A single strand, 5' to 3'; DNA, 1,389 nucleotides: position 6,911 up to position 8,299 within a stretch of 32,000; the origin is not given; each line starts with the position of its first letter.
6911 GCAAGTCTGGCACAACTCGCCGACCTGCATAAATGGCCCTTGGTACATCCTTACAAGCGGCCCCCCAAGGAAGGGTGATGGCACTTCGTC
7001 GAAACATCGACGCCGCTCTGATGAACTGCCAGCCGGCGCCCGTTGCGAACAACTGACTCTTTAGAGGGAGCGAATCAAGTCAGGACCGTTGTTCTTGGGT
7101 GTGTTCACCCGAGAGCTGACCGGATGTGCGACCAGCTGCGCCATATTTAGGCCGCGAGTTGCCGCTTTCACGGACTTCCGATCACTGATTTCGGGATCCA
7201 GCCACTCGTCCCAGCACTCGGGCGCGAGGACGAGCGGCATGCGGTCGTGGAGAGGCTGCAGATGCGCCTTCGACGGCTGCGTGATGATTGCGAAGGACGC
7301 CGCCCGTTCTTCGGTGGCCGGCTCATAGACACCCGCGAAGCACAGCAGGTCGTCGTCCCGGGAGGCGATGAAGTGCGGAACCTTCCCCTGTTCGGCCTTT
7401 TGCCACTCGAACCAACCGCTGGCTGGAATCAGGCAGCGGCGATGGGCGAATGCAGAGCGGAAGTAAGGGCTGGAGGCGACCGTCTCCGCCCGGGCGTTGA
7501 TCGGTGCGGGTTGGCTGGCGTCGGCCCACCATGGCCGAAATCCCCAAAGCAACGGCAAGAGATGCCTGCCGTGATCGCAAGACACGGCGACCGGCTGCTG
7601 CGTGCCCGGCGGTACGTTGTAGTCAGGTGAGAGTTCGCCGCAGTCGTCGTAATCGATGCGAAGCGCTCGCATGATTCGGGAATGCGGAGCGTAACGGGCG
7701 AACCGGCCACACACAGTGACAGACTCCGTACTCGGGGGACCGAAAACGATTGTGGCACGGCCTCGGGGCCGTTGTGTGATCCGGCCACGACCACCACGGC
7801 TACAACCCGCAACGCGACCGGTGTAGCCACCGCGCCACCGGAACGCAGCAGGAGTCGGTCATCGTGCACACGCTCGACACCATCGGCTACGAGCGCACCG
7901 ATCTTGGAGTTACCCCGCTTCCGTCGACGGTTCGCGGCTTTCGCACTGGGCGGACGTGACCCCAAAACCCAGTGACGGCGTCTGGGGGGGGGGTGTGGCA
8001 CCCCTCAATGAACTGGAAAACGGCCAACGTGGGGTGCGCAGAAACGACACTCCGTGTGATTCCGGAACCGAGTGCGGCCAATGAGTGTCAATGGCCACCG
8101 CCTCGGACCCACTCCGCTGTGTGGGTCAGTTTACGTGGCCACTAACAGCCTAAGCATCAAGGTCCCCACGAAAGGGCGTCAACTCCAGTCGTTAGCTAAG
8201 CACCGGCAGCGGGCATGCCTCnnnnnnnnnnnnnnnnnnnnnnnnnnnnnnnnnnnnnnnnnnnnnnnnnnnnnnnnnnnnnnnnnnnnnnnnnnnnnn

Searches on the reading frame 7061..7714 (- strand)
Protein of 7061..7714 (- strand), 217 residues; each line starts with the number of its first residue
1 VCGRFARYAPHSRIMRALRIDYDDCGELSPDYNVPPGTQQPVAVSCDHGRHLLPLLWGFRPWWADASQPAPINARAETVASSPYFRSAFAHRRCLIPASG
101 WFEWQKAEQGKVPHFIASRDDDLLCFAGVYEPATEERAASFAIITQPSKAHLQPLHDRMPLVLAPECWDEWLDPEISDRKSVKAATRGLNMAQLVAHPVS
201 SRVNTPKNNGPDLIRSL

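Call 6: search_protein_families(library=pfam, proteins=[window:7061-7714:-], max_evalue=0.01)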
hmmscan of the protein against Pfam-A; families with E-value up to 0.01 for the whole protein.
window:7061-7714:- (217 aa): 1 family
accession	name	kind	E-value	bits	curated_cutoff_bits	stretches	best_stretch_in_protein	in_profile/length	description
PF02586.19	SRAP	-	1.1e-62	211.8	27.1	1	1-205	1-213/214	SOS response associated peptidase (SRAP)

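Call 56: search_protein_families(library=ncbifam, proteins=[window:7061-7714:-], max_evalue=0.001)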
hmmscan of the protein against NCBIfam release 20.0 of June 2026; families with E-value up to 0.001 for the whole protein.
window:7061-7714:- (217 aa): 1 family
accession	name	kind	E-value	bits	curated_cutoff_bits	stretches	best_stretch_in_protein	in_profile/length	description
NF007413.0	PRK09951.1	subfamily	5.3e-36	124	349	1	1-216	1-221/222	hypothetical protein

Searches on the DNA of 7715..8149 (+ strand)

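Call 32: search_dna_similar(query=window:7715-8149:+, collection=plasmids, mode=distant, max_evalue=0.01, max_rows=10)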
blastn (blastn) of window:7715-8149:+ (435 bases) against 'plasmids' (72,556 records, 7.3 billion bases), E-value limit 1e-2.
Records with a match: 1; places in all: 1; records where one place covers at least 80% of the query: 0.
Best place of each record, by identity: 80-90% 1.
By first word of the organism name: Bosea 1.
By predicted mobility (MOB-suite, as given by PLSDB): non-mobilizable 1.
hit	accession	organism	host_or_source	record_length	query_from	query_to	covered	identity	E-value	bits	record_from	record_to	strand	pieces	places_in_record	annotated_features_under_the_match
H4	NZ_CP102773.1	Bosea sp. NBC_00550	-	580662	185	226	10%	85.7%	3e-3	50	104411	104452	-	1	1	none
